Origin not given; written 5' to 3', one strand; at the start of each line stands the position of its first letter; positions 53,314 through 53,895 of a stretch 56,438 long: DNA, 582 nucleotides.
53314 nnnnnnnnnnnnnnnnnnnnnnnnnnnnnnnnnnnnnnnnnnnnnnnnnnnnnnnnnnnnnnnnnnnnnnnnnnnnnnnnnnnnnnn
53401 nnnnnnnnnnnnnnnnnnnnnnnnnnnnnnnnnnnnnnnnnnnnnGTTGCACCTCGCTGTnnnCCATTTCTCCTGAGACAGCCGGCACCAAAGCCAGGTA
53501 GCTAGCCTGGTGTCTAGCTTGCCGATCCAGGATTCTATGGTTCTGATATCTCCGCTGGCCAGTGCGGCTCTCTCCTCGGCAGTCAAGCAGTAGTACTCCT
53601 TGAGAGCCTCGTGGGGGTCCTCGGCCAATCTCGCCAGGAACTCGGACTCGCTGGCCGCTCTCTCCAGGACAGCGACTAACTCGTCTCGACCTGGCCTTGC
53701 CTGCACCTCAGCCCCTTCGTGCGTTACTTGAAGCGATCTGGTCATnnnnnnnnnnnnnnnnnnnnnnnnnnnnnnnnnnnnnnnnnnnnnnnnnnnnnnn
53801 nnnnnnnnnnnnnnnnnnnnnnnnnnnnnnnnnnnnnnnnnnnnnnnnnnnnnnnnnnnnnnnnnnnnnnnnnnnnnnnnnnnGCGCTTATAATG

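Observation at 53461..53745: A ~70-aa helical module ending in QEKW occurs twice: free-standing at the head of the FDH operon and fused to the C-terminus of FdhA at its end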

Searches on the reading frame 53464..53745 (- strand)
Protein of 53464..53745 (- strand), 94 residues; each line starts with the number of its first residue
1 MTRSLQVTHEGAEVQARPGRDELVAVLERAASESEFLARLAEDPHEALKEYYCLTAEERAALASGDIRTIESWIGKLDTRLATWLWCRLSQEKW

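Call 5: search_protein_families(library=pfam, proteins=[window:53464-53745:-], max_evalue=1)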
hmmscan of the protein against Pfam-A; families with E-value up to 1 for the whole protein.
seq(94 aa): 3 families
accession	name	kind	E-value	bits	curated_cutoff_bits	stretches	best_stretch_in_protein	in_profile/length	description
PF14407.11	Frankia_peptide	-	1.1e-05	26.1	48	1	26-82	5-62/63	Ribosomally synthesized peptide prototyped by Frankia Franean1_4349.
PF18226.6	QslA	-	0.01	15.9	25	0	19-41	46-68/71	LasR-specific antiactivator QslA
PF00990.26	GGDEF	-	0.041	14.1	23.8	1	4-59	65-121/161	Diguanylate cyclase, GGDEF domain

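Call 6: search_protein_families(library=ncbifam, proteins=[window:53464-53745:-], max_evalue=1)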
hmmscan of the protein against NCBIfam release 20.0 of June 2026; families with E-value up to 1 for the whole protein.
seq(94 aa): 2 families
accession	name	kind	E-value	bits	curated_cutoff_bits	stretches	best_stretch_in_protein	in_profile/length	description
NF038399.1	NH_RiPP_Os17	domain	1.9e-11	43.9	40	1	23-82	3-63/63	Os1348 family NHLP clan protein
TIGR00254.1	GGDEF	domain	0.19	11.4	37.4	1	2-58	67-121/168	diguanylate cyclase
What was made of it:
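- On Os1348 family, NHLP clan (NCBIfam NF038399): Free copy 43.9 bits (call 6).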

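Call 9: find_homologous_proteins(query=window:53464-53745:-, max_evalue=0.001)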
Query seq(94 aa) (94 aa): 842 proteins with E <= 0.001 among 857 candidates; the best 120 are listed.
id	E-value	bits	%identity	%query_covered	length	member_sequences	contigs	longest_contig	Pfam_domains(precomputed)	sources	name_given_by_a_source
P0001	5.3e-52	192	96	100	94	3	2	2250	PF14407.12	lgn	-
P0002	2.4e-45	170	87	100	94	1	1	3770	PF14407.12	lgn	-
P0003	2.0e-43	164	82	100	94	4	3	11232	PF14407.12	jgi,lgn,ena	-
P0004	1.4e-42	161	83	100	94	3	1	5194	-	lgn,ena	-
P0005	1.8e-42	161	82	100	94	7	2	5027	PF14407.12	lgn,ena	-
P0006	2.3e-42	161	85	100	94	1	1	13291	PF14407.12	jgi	-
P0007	2.0e-40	154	80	100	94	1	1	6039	PF14407.12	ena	-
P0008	2.5e-40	154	80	100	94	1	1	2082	PF14407.12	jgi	-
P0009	5.7e-40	153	76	100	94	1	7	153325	PF14407.12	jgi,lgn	-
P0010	2.5e-39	151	79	100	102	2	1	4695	-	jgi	jgi:hypothetical protein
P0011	2.8e-39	151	74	100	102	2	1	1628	PF14407.12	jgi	-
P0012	2.9e-39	151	76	100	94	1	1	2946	-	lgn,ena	-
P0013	4.5e-39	150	74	100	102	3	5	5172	PF14407.12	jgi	jgi:hypothetical protein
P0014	5.2e-39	150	74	100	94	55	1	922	PF14407.12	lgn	-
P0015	5.9e-39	150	74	100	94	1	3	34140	PF14407.12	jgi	jgi:hypothetical protein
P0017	9.6e-39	149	76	100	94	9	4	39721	PF14407.12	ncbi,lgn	-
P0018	1.0e-38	149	74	100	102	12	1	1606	PF14407.12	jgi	-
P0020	1.2e-38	149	74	100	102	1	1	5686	PF14407.12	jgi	jgi:hypothetical protein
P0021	1.3e-38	149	79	100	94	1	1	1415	PF14407.12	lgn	-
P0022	1.4e-38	149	77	100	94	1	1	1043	PF14407.12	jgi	-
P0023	2.6e-38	148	78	100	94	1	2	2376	PF14407.12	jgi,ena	-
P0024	2.8e-38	148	78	100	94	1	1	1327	PF14407.12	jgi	-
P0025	2.9e-38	148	73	100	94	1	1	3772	PF14407.12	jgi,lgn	-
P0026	3.4e-38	147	78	100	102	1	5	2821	PF14407.12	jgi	jgi:hypothetical protein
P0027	3.4e-38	147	72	100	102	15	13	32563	PF14407.12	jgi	jgi:hypothetical protein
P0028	4.0e-38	147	73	100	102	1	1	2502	PF14407.12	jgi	jgi:hypothetical protein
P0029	4.0e-38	147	73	100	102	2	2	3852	PF14407.12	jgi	jgi:hypothetical protein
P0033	5.4e-38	147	73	100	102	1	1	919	PF14407.12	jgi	jgi:hypothetical protein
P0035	7.2e-38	146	72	100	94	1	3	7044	PF14407.12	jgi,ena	jgi:hypothetical protein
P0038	9.9e-38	146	73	100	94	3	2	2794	PF14407.12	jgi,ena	-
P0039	1.2e-37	146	72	100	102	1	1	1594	PF14407.12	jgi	-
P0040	1.3e-37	146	77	100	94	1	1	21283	PF14407.12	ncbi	ncbi:MAG: Os1348 family NHLP clan protein [Dehalococcoidia bacterium]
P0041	1.3e-37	145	76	100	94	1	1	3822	PF14407.12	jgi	jgi:hypothetical protein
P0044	1.7e-37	145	77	100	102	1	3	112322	PF14407.12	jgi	jgi:hypothetical protein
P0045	1.9e-37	145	72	100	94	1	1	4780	PF14407.12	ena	-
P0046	2.1e-37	145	74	100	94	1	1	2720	PF14407.12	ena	-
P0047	2.4e-37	145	71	100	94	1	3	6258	PF14407.12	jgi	jgi:hypothetical protein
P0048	2.4e-37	145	71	100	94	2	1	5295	PF14407.12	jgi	-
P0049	2.5e-37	145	77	100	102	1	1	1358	PF14407.12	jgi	-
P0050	2.5e-37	145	72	100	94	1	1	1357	PF14407.12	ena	-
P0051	2.5e-37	145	77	100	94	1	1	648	PF14407.12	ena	-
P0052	2.8e-37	144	72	100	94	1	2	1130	PF14407.12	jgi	jgi:hypothetical protein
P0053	3.4e-37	144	74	100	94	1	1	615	PF14407.12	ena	-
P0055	3.4e-37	144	72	100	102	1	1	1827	PF14407.12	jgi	jgi:hypothetical protein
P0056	4.4e-37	144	76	100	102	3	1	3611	PF14407.12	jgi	-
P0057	4.8e-37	144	71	100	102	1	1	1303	PF14407.12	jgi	jgi:hypothetical protein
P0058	4.8e-37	144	72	100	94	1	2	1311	PF14407.12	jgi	-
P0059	5.2e-37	144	70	100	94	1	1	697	PF14407.12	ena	-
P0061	6.4e-37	143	71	100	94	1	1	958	PF14407.12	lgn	-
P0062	6.5e-37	143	76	100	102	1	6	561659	PF14407.12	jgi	jgi:hypothetical protein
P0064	8.3e-37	143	73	100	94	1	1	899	PF14407.12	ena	-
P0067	9.2e-37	143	73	100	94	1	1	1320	PF14407.12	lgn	-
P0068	9.4e-37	143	73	100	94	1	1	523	PF14407.12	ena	-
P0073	1.4e-36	142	72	100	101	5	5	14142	PF14407.12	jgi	jgi:hypothetical protein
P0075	1.4e-36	142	76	100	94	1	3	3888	PF14407.12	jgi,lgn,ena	-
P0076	1.5e-36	142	71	100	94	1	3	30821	PF14407.12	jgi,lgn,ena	-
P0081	1.7e-36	142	76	100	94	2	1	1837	PF14407.12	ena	-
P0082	1.9e-36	142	69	100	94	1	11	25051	PF14407.12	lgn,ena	-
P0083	2.0e-36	142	71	100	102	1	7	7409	PF14407.12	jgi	jgi:hypothetical protein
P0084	2.0e-36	142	71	100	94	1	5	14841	PF14407.12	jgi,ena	-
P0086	2.3e-36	141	72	100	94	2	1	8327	PF14407.12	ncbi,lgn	ncbi:MAG: Os1348 family NHLP clan protein [Dehalococcoidia bacterium]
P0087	2.3e-36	141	70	100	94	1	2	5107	PF14407.12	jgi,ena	-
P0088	2.4e-36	141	71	100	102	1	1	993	PF14407.12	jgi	jgi:hypothetical protein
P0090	2.5e-36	141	69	100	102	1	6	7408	PF14407.12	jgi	jgi:hypothetical protein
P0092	2.8e-36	141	71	100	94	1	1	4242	PF14407.12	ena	-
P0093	2.9e-36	141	71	100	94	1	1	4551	PF14407.12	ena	-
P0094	2.9e-36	141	69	100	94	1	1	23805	PF14407.12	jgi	jgi:hypothetical protein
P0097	3.2e-36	141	70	100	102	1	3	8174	PF14407.12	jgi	-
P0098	3.3e-36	141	72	100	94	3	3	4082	PF14407.12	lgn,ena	-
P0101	4.0e-36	141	76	100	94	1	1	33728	PF14407.12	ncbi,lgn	ncbi:MAG: Os1348 family NHLP clan protein [Dehalococcoidia bacterium]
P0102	4.1e-36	141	69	100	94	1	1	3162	PF14407.12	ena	-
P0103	4.6e-36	141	83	89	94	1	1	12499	PF14407.12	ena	-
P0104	5.3e-36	140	77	100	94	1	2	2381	PF14407.12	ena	-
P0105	5.7e-36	140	83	89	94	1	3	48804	PF14407.12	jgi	jgi:hypothetical protein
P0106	5.7e-36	140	74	100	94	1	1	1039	PF14407.12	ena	-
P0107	6.1e-36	140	74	100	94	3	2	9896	PF14407.12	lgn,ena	-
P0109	6.2e-36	140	70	100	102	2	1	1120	PF14407.12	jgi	jgi:bifunctional DNA-binding transcriptional regulator/antitoxin component of YhaV-PrlF toxin-antito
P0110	6.3e-36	140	71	100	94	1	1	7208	PF14407.12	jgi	jgi:hypothetical protein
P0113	6.7e-36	140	70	100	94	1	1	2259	PF14407.12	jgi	-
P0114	7.9e-36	140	73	100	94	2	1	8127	PF14407.12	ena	-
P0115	8.0e-36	140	71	100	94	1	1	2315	PF14407.12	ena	-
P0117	8.3e-36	140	74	100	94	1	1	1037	PF14407.12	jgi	-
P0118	9.7e-36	140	71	100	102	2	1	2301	PF14407.12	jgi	jgi:hypothetical protein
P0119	1.1e-35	139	78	87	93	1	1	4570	PF14407.12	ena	-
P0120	1.3e-35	139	69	100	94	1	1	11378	PF14407.12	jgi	jgi:hypothetical protein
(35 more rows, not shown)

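Call 10: search_solved_structures(query=window:53464-53745:-, max_evalue=10, show_alignments=3)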
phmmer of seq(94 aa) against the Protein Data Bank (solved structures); distinct sequences matched with E-value up to 10: 2.
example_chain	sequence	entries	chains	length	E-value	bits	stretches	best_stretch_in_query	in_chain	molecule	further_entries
6lk7_A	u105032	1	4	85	0.4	14.3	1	18-70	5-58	Nitrile hydratase, alpha chain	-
4dlf_A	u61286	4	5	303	1.1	12.9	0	12-39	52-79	Amidohydrolase 2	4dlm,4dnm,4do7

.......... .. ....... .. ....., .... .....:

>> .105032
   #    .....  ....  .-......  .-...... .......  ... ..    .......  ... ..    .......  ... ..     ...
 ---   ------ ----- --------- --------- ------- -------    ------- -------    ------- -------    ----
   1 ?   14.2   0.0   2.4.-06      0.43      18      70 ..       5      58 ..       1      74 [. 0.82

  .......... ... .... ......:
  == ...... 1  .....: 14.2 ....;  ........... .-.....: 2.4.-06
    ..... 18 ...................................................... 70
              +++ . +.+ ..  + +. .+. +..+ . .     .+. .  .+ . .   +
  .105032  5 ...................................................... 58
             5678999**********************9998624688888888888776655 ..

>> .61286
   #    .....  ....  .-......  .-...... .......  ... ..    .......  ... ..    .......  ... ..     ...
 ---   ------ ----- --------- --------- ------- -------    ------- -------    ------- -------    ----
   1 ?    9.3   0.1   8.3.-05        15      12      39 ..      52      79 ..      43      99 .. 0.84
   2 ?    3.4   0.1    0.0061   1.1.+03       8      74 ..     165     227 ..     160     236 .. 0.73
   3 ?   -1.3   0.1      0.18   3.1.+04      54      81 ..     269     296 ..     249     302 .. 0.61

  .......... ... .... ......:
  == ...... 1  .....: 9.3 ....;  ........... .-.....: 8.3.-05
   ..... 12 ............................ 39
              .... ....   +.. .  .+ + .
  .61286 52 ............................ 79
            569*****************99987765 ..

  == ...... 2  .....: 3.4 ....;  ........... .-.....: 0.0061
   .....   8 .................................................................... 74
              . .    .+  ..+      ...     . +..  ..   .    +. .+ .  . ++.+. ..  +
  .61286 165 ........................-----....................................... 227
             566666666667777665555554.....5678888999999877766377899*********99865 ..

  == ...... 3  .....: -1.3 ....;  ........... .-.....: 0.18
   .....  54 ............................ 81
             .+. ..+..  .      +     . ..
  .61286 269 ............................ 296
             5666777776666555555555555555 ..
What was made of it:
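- Tried and rejected: It gave only a marginal hit to 6lk7 (E 0.4, call 10).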

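Call 30: predict_structure(alignment_id=A1)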
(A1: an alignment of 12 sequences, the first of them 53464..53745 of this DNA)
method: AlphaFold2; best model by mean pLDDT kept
length: 94 residues; sequences in the alignment: 12
mean_pLDDT: 62.8   pTM: 0.45
mean pLDDT of the five models: 62.8, 59.4, 57.4, 55.7, 53.9
residues with pLDDT >= 90: 0; 70-90: 34; 50-70: 39; < 50: 21
segments of 3 or more residues with pLDDT < 50: 1-18, 92-94
pLDDT, mean of each block of 10 residues (from residue 1): 39 45 72 72 67 67 72 70 68 48
secondary structure, 60 per line:
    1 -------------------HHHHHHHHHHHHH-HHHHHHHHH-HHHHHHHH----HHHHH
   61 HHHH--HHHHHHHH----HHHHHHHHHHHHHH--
elements in order: H20-32 H34-42 H44-51 H56-64 H67-74 H79-92
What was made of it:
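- On Os1348 family, NHLP clan (NCBIfam NF038399): AlphaFold predicts six helices (call 30), and 6lk7 is the top Foldseek match.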

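Call 31: search_protein_representatives(alignment_id=A1)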
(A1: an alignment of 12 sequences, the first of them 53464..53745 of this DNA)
Query: 12 sequences, 98 profile positions. Proteins with E-value up to 0.001 (for the whole library): 500; up to 1e-10: 167; up to 1e-30: 9. The best 150 are listed.
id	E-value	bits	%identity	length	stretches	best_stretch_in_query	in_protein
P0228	4.4e-46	171.0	-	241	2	21-98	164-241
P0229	1.5e-37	143.6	-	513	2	19-98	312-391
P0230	1.4e-36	140.6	-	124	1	13-98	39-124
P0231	7.2e-36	138.2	-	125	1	7-98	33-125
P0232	1.9e-34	133.7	-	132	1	22-98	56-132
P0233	2.6e-34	133.3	-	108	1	13-98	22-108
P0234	7.7e-34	131.7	-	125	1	16-98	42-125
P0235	3.8e-33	129.5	-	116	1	15-98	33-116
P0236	1.7e-32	127.4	-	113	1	18-98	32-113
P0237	4.5e-30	119.7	-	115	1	22-98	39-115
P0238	6.9e-30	119.1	-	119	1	5-98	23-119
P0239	1.2e-29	118.3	-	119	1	16-98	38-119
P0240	5.7e-29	116.1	-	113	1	12-98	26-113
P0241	7.9e-29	115.7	-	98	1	22-98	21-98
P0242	4.3e-28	113.3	-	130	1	17-97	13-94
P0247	1.3e-25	105.4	-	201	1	23-98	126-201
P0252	4.8e-25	103.5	-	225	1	23-98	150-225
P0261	1.1e-23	99.2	-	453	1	24-98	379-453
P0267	4.3e-23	97.3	-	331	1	25-98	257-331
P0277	7.0e-22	93.4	-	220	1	6-98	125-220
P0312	6.7e-19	83.8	-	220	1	27-98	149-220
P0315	9.9e-19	83.3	-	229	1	25-98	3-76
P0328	7.9e-17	77.2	-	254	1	16-95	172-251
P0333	2.8e-16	75.4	-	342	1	6-92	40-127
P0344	4.2e-15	71.7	-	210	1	16-98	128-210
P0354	1.3e-13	66.9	-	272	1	18-98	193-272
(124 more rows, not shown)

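Call 32: search_protein_families(library=pfam, proteins=[P0228, P0229, P0261, P0267, P0247, P0252, P0333, P0315, P0354, P0328], max_evalue=0.01)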
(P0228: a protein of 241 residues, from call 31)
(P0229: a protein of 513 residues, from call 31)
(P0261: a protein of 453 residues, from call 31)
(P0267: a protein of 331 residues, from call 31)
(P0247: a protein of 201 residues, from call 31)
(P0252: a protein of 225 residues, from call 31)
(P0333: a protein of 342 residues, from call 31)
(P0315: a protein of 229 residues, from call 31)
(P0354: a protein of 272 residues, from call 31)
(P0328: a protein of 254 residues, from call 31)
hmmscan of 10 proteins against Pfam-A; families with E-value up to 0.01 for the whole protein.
P0228 (241 aa): 5 families
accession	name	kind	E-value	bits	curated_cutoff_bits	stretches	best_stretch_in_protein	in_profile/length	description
PF12728.13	HTH_17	-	1e-11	45.3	27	1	10-55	1-45/51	Helix-turn-helix domain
PF13411.12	MerR_1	-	3.1e-07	30.8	21.6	1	14-57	4-47/69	MerR HTH family regulatory protein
PF14407.11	Frankia_peptide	-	1.5e-06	28.8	48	1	91-145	5-61/63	Ribosomally synthesized peptide prototyped by Frankia Franean1_4349.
PF00376.29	MerR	-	9.8e-06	25.7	28.2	1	15-48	4-38/38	MerR family regulatory protein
PF02650.20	HTH_WhiA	-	0.008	17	27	0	211-239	23-53/84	WhiA C-terminal HTH domain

P0229 (513 aa): 12 families
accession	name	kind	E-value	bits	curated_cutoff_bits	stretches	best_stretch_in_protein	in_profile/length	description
PF17179.9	Fer4_22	-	5.4e-26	91.7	27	1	208-300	1-94/95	4Fe-4S dicluster domain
PF13534.11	Fer4_17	-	2.5e-08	34.8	22.2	1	173-220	17-57/61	4Fe-4S dicluster domain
PF12838.12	Fer4_7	-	4.3e-08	33.9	27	1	287-301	2-16/52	4Fe-4S dicluster domain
PF00037.32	Fer4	-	3.4e-07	30.2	21.1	2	286-298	7-19/24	4Fe-4S binding domain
PF13237.11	Fer4_10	-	2.9e-06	27.6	25.5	1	286-308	8-22/53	4Fe-4S dicluster domain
PF12797.12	Fer4_2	-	3.7e-06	27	24.5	1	286-299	9-22/22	4Fe-4S binding domain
PF13187.11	Fer4_9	-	6.3e-06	26.6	27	1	208-300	1-50/52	4Fe-4S dicluster domain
PF13183.11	Fer4_8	-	3.1e-05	24.9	27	1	206-300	2-67/68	4Fe-4S dicluster domain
PF12837.12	Fer4_6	-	4.5e-05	23.7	25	1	286-299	8-21/24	4Fe-4S binding domain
PF14697.11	Fer4_21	-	0.00017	22.1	35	0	199-225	31-57/59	4Fe-4S dicluster domain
PF12800.12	Fer4_4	-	0.0016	19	24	0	286-298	3-15/17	4Fe-4S binding domain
PF14407.11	Frankia_peptide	-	0.0074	17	48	0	446-481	5-42/63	Ribosomally synthesized peptide prototyped by Frankia Franean1_4349.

P0261 (453 aa): 2 families
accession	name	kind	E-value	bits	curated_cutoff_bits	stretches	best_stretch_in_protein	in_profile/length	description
PF01226.23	Form_Nir_trans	-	7.4e-76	255.1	34.6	1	59-317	1-240/240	Formate/nitrite transporter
PF14407.11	Frankia_peptide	-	0.0014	19.3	48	1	386-431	5-52/63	Ribosomally synthesized peptide prototyped by Frankia Franean1_4349.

P0267 (331 aa): 3 families
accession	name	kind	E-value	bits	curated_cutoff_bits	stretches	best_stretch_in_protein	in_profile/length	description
PF00072.30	Response_reg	-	2.6e-60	201.9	30.2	2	4-113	1-110/111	Response regulator receiver domain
PF23198.2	PDE8A_N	-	0.00033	21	29.6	1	2-81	11-91/147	PDE8A-like, N-terminal domain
PF00496.27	SBP_bac_5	-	0.0011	18.7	32.4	0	70-104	144-180/368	Bacterial extracellular solute-binding proteins, family 5 Middle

P0247 (201 aa): 2 families
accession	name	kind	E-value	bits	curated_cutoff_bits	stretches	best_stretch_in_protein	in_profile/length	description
PF01061.29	ABC2_membrane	-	1e-05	25.7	26.9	1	2-65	52-117/211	ABC-2 type transporter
PF14407.11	Frankia_peptide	-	0.0037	18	48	1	135-186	6-59/63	Ribosomally synthesized peptide prototyped by Frankia Franean1_4349.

P0252 (225 aa): 3 families
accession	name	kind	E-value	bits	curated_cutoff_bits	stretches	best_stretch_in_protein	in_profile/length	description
PF02769.27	AIRS_C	-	3.4e-11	44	23.1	1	7-71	11-75/156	AIR synthase related protein, C-terminal domain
PF01226.23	Form_Nir_trans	-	8.3e-08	32.3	34.6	1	80-106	213-240/240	Formate/nitrite transporter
PF14407.11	Frankia_peptide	-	0.00076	20.1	48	1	157-212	3-61/63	Ribosomally synthesized peptide prototyped by Frankia Franean1_4349.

P0333 (342 aa): 2 families
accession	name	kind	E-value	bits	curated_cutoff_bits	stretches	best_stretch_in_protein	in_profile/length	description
PF01257.25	2Fe-2S_thioredx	-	3.9e-49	166.7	24.8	1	199-342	2-145/145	Thioredoxin-like [2Fe-2S] ferredoxin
PF14407.11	Frankia_peptide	-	0.00065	20.4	48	1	66-122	5-63/63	Ribosomally synthesized peptide prototyped by Frankia Franean1_4349.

P0315 (229 aa): 1 family
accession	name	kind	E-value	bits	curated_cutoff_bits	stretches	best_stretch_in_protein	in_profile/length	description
PF01257.25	2Fe-2S_thioredx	-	2.8e-46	157.4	24.8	1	86-225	2-141/145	Thioredoxin-like [2Fe-2S] ferredoxin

P0354 (272 aa): 1 family
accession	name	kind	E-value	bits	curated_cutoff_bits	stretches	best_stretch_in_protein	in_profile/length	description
PF00072.30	Response_reg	-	1.2e-32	112.8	30.2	1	61-170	1-110/111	Response regulator receiver domain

P0328 (254 aa): 1 family
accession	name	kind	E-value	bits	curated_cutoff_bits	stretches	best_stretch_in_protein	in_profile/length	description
PF01568.27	Molydop_binding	-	4.7e-28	97.8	26.8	1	61-169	1-110/110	Molydopterin dinucleotide binding domain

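Call 36: fold_search(model_id=the predicted structure, library=pdb)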
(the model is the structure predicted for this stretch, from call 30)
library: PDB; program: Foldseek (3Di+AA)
matches with E <= 10: 51; with E <= 0.001: 0
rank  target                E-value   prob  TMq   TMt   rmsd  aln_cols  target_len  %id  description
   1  6lk7_C                7.9e-01  0.85  0.44  0.61   6.5        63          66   28  crystal structure of Os1348 from Pseudomonas sp. Os17 (released 2020-11-11)
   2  9ch7_D                9.4e-01  0.75  0.45  0.60   3.9        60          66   15  Structure of the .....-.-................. (SonM) and RiPP precursor (SonA-Y62A) heteromeric complex (bound to SAH - s (released 2025-01-29)
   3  1bou_A                1.3e+00  0.80  0.50  0.38   4.0        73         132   18  THREE-DIMENSIONAL STRUCTURE OF LIGAB (released 1999-05-04)
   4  8t1t_D                1.7e+00  0.84  0.49  0.77   1.8        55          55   16  Structure of the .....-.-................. (SonM) and RiPP precursor (SonA with QSY deletion) heteromeric complex (bou (released 2023-11-22)
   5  9ch1_D                1.8e+00  0.75  0.46  0.75   1.9        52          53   15  Structure of the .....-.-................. (SonM) and RiPP precursor (SonA-I65W) heteromeric complex (bound to SAM) (released 2025-01-29)
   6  9chi_F                1.9e+00  0.57  0.45  0.63   3.8        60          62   17  Structure of the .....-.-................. (SonM) and RiPP precursor (SonA-Y62A) heteromeric complex (bound to SAH - s (released 2025-01-29)
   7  9ch0_I                2.1e+00  0.57  0.43  0.65   2.4        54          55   15  Structure of the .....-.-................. (SonM) and RiPP precursor (SonA-I65W) heteromeric complex (bound to SAH) (released 2025-01-29)
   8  9ch0_B                2.2e+00  0.44  0.43  0.63   5.0        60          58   15  Structure of the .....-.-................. (SonM) and RiPP precursor (SonA-I65W) heteromeric complex (bound to SAH) (released 2025-01-29)
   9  9chk_B                2.3e+00  0.75  0.47  0.77   1.7        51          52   16  Structure of the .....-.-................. (SonM) and RiPP precursor (SonA-Y62A) heteromeric complex (bound to SAM) (released 2025-01-29)
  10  8t1t_B                2.4e+00  0.72  0.48  0.75   2.0        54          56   17  Structure of the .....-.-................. (SonM) and RiPP precursor (SonA with QSY deletion) heteromeric complex (bou (released 2023-11-22)
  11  3wku_B                2.4e+00  0.57  0.50  0.14   3.5        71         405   18  Crystal structure of the anaerobic DesB-gallate complex (released 2014-04-30)
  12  9ch3_I                2.4e+00  0.51  0.43  0.64   2.4        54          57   15  Structure of the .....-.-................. (SonM) and RiPP precursor (SonA-L63D) heteromeric complex (bound to SAH) (released 2025-01-29)
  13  6lk7_A                2.7e+00  0.57  0.45  0.54   5.5        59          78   32  crystal structure of Os1348 from Pseudomonas sp. Os17 (released 2020-11-11)
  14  9ch3_B                2.7e+00  0.38  0.43  0.63   4.7        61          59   13  Structure of the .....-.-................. (SonM) and RiPP precursor (SonA-L63D) heteromeric complex (bound to SAH) (released 2025-01-29)
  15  9ch7_H                3.2e+00  0.66  0.48  0.78   1.6        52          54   15  Structure of the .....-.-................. (SonM) and RiPP precursor (SonA-Y62A) heteromeric complex (bound to SAH - s (released 2025-01-29)
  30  6lk7_B                4.8e+00  0.41  0.45  0.54   5.0        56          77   32  crystal structure of Os1348 from Pseudomonas sp. Os17 (released 2020-11-11)
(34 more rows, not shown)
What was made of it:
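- On Os1348 family, NHLP clan (NCBIfam NF038399): However E is 0.79, TM 0.44/0.61, and model pLDDT 62.8 (call 36).
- Closest known: NHLP-type RiPP leader domains. Same: SonA chains are among the fold matches (call 36).
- The module is predicted as six helices (call 30), and Os1348 is the top, though weak, fold match (call 36). Fold matches to Os1348 are weak (E 0.8, call 36).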
